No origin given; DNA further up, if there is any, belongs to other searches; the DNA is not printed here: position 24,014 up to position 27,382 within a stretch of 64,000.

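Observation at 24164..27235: Putative lipoprotein fusing four PASTA-like repeats to a MACPF pore-forming domain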

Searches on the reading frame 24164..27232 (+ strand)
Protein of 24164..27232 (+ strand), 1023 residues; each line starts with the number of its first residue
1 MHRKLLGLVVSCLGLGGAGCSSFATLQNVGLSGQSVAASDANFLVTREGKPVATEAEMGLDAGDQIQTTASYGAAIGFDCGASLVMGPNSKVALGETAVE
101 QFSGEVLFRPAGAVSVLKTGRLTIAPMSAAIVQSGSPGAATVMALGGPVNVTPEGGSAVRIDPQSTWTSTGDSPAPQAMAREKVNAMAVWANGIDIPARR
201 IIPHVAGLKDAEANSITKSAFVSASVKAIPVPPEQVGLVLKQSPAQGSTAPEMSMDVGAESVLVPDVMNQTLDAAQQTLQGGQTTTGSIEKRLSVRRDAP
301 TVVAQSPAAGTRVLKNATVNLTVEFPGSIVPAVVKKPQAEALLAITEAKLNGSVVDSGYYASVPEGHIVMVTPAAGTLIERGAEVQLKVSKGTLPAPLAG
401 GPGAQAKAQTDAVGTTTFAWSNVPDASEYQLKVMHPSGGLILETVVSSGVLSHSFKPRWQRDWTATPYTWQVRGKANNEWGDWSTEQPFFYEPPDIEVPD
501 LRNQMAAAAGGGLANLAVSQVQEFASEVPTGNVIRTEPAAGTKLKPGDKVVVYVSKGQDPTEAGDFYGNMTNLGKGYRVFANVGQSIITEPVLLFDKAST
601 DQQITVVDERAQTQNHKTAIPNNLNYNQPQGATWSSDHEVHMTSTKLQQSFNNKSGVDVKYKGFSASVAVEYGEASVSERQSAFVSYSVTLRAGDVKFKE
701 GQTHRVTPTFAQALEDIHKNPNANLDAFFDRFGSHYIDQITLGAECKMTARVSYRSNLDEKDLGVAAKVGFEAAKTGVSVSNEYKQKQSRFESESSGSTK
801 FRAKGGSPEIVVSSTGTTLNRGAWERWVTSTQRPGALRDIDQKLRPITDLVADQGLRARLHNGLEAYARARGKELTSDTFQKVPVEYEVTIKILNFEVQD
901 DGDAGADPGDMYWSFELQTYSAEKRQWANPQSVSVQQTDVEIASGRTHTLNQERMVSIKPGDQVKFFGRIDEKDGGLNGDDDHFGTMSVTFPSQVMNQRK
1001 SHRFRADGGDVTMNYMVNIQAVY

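Call 4: search_protein_families(library=pfam, proteins=[window:24164-27232:+], max_evalue=1)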
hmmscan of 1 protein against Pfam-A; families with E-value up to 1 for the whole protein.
window:24164-27232:+ (1023 aa): 6 families
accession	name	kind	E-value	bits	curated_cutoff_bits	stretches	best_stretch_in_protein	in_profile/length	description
PF03793.24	PASTA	-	2.2e-34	117.7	23.2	3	496-556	1-64/64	PASTA domain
PF01823.24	MACPF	-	4.5e-14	53.5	21.5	1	667-867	4-214/214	MAC/Perforin domain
PF21946.1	LppM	-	0.00068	20.4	27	1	271-330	66-124/153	LppM domain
PF22693.1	MACPF_1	-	0.007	16.6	27.5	1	639-812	42-227/265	Fungal MACPF-like domain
PF16450.11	Prot_ATP_ID_OB_C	-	0.025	14.9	23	0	129-167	12-50/56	Proteasomal ATPase OB C-terminal domain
PF17207.9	MCM_OB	-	0.18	12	24.8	0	921-969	68-121/126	MCM OB domain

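Call 5: search_protein_families(library=ncbifam, proteins=[window:24164-27232:+], max_evalue=1)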
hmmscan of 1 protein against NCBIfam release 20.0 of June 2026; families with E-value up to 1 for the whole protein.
window:24164-27232:+ (1023 aa): 2 families
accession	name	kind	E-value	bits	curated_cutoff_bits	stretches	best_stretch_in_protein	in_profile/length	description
NF033483.0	PknB_PASTA_kin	equivalog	5.2e-32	111.6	450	3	188-390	352-563/563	Stk1 family PASTA domain-containing Ser/Thr kinase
TIGR02214.1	spoVD_pbp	equivalog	0.00049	18.6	688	1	493-555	577-635/636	stage V sporulation protein D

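Call 6: search_solved_structures(query=window:24164-27232:+, max_evalue=1, show_alignments=3)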
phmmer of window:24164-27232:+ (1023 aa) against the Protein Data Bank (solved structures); distinct sequences matched with E-value up to 1: 13.
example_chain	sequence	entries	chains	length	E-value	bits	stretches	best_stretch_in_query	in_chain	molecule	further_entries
2kui_A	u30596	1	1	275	1.5e-10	43.1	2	495-564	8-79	Serine/threonine-protein kinase pknB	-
8b6v_A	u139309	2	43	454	3.6e-07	31.9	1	619-806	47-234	Mpf2Ba1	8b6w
6fbm_A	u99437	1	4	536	4.5e-07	31.6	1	645-864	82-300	Gram-negative insecticidal protein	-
8b6u_A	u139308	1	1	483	5.6e-07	31.3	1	619-806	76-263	Mpf2Ba1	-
2kud_A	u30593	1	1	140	1.6e-06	29.7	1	495-565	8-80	Serine/threonine-protein kinase pknB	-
5e10_A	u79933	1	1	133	8.5e-06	27.3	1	496-565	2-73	Serine/threonine-protein kinase PknB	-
5e12_A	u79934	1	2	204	3.6e-05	25.3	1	197-387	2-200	Serine/threonine-protein kinase PknB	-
2qp2_A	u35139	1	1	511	9.8e-05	23.8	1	647-866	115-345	Unknown protein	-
2kue_A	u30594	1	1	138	0.00027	22.4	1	197-323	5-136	Serine/threonine-protein kinase pknB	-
3py9_A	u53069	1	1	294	0.0011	20.4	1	264-379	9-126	Protein kinase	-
3m9g_A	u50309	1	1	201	0.0014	20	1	264-379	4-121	Protein kinase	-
2kuf_A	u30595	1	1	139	0.094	14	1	261-387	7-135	Serine/threonine-protein kinase pknB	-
5e0z_A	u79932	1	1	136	0.13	13.5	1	264-387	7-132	Serine/threonine-protein kinase PknB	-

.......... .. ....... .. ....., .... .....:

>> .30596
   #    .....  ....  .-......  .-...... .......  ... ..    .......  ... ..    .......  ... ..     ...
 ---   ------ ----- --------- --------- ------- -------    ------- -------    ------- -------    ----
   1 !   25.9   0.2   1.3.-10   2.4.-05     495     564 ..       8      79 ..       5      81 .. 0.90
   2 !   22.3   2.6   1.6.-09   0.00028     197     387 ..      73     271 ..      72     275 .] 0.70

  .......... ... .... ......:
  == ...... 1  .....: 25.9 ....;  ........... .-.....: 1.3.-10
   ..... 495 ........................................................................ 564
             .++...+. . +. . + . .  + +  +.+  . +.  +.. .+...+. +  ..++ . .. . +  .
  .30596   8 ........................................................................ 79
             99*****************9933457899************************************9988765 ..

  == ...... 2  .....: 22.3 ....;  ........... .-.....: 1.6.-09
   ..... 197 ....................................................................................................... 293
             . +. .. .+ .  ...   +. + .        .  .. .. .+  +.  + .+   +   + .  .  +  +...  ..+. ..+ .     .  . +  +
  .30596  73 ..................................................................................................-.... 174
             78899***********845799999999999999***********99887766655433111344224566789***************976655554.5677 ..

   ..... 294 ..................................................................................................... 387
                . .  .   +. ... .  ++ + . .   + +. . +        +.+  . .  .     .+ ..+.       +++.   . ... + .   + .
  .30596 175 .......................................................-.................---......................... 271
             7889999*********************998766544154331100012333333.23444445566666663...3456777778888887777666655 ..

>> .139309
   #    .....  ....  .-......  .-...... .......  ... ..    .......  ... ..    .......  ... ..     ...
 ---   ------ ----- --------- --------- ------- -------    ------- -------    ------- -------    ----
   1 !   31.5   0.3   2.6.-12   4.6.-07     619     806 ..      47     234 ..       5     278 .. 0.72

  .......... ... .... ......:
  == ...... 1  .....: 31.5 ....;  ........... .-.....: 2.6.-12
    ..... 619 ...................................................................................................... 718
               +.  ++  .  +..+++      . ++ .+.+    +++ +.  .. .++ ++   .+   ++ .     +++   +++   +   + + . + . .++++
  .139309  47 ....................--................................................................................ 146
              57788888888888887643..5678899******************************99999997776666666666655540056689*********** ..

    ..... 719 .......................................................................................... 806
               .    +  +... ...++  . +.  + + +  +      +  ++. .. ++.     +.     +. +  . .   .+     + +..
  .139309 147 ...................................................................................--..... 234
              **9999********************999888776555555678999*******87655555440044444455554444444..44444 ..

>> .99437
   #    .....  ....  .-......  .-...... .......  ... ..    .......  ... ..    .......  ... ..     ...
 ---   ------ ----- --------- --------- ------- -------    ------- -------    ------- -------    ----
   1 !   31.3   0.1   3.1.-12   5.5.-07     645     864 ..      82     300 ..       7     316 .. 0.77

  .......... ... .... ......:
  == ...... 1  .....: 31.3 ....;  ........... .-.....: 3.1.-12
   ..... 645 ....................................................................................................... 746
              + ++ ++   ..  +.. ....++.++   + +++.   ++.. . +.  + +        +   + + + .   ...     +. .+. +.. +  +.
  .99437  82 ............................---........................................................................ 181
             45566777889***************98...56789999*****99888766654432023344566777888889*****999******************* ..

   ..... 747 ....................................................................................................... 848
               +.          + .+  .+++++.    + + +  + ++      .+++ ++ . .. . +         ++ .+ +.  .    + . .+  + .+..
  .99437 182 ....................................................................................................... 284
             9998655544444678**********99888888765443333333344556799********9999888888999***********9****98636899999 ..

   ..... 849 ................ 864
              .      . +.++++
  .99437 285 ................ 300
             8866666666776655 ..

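Call 7: find_homologous_proteins(query=window:24164-27232:+)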
Query window:24164-27232:+ (1023 aa): 115 proteins with E <= 0.001 among 8000 candidates.
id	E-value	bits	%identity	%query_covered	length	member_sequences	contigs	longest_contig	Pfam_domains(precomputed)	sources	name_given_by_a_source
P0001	0.0e+0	2288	100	100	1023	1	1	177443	PF03793.25,PF01823.25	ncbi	-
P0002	0.0e+0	1818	78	100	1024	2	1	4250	PF03793.25,PF01823.25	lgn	-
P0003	0.0e+0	1746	79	94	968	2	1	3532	PF03793.25,PF01823.25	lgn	-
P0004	4.2e-34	136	29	33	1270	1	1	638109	PF03793.25,PF26686.1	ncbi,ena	-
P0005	1.2e-33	135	27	36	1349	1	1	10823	PF07714.24,PF00069.32,PF03793.25,PF14531.13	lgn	-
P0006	1.8e-28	117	28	33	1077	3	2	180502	PF03793.25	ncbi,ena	-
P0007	1.4e-21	95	28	32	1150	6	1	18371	PF03793.25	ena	-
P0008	2.2e-16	77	37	16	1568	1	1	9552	PF00149.34,PF03793.25,PF05345.19,PF16656.12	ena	-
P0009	4.1e-13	67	28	35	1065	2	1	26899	PF03793.25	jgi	jgi:beta-lactam-binding protein with PASTA domain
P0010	3.2e-11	60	43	7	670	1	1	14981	PF00069.32,PF03793.25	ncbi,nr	ncbi:MAG TPA: PASTA domain-containing protein [Actinomycetota bacterium]|nr:PASTA domain-containing 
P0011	3.4e-11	60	33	13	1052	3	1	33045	PF03793.25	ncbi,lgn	ncbi:MAG TPA: PASTA domain-containing protein [Acidimicrobiales bacterium]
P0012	4.0e-11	60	29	31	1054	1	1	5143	PF03793.25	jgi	jgi:beta-lactam-binding protein with PASTA domain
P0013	1.7e-10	58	33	14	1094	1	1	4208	PF03793.25,PF02368.25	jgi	jgi:beta-lactam-binding protein with PASTA domain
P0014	5.0e-10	56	31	22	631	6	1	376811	PF07714.24,PF00069.32,PF03109.23,PF03793.25,PF01636.30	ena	-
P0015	1.1e-9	55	33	16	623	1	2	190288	PF07714.24,PF00069.32,PF03109.23,PF03793.25,PF01636.30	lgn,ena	-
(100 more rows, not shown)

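Call 11: find_encoding_contigs(protein=P0001, flank=10000, max_places=3)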
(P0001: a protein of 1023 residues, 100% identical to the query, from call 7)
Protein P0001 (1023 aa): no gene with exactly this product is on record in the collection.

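Call 13: list_cluster_members(proteins=[P0001, P0002, P0003])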
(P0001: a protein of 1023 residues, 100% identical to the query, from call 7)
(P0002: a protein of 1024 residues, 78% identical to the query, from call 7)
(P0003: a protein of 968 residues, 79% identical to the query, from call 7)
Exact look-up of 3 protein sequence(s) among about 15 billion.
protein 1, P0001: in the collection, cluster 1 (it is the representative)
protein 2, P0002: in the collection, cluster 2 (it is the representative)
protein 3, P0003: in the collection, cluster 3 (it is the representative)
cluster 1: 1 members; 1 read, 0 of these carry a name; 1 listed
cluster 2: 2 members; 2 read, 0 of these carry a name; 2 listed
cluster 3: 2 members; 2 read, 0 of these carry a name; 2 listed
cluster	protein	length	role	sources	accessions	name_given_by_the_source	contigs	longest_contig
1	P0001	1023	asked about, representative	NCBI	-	-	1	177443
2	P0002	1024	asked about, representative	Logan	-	-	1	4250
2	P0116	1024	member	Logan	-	-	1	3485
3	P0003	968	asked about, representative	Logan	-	-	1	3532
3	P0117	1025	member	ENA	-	-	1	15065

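Call 14: find_encoding_contigs(protein=P0002, flank=10000, max_places=4)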
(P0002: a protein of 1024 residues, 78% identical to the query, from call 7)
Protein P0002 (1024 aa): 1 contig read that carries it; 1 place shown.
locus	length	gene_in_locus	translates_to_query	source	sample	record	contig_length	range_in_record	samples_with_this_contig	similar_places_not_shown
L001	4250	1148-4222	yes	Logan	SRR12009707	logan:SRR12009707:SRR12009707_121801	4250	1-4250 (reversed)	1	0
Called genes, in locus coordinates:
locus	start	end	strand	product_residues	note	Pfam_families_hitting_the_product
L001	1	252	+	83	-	?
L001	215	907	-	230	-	-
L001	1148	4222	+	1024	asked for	PF03793:PASTA, PF01823:MACPF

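Call 15: find_encoding_contigs(protein=P0003, flank=10000, max_places=4)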
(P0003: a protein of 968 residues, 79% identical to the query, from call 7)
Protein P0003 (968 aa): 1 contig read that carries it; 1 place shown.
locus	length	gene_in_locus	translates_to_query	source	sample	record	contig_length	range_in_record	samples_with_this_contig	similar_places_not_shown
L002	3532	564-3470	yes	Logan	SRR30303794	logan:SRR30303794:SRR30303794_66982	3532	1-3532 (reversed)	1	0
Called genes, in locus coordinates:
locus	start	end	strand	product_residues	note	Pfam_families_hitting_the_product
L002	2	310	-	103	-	?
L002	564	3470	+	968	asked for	PF03793:PASTA, PF01823:MACPF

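Call 16: find_encoding_contigs(protein=P0117, flank=10000, max_places=4)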
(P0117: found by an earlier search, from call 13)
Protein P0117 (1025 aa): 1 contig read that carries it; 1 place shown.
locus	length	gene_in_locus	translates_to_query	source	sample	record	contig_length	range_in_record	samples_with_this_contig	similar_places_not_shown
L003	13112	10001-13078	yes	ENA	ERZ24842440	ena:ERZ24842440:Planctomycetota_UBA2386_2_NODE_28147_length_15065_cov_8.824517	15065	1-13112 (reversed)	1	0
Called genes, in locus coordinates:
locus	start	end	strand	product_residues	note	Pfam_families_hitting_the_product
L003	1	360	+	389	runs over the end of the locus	PF09594:GT87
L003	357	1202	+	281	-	PF13641:Glyco_tranf_2_3, PF00535:Glycos_transf_2, PF10111:Glyco_tranf_2_2 (weak)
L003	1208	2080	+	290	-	PF04794:YdjC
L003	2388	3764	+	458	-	-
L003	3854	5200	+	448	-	PF24684:Vgb_lyase, PF08450:SGL (faint), PF21959:DUF6923 (faint), PF24684:Vgb_lyase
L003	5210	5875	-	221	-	-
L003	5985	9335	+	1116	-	PF12795:MscS_porin, PF12794:MscS_TM, PF21088:MS_channel_1st (weak), PF00924:MS_channel_2nd, PF21082:MS_channel_3rd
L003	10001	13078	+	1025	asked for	PF03793:PASTA, PF01823:MACPF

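Call 17: find_related_loci(query=window:24164-27232:+, collection=genome_contigs, flank=10000)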
Query window:24164-27232:+ (1023 aa) in genome_contigs; peptide patterns used: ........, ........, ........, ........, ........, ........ (x = any residue, [..] = any of these).
24 stretches matched a pattern, but none encodes a relative of the query by tblastn (E <= 1e-3).
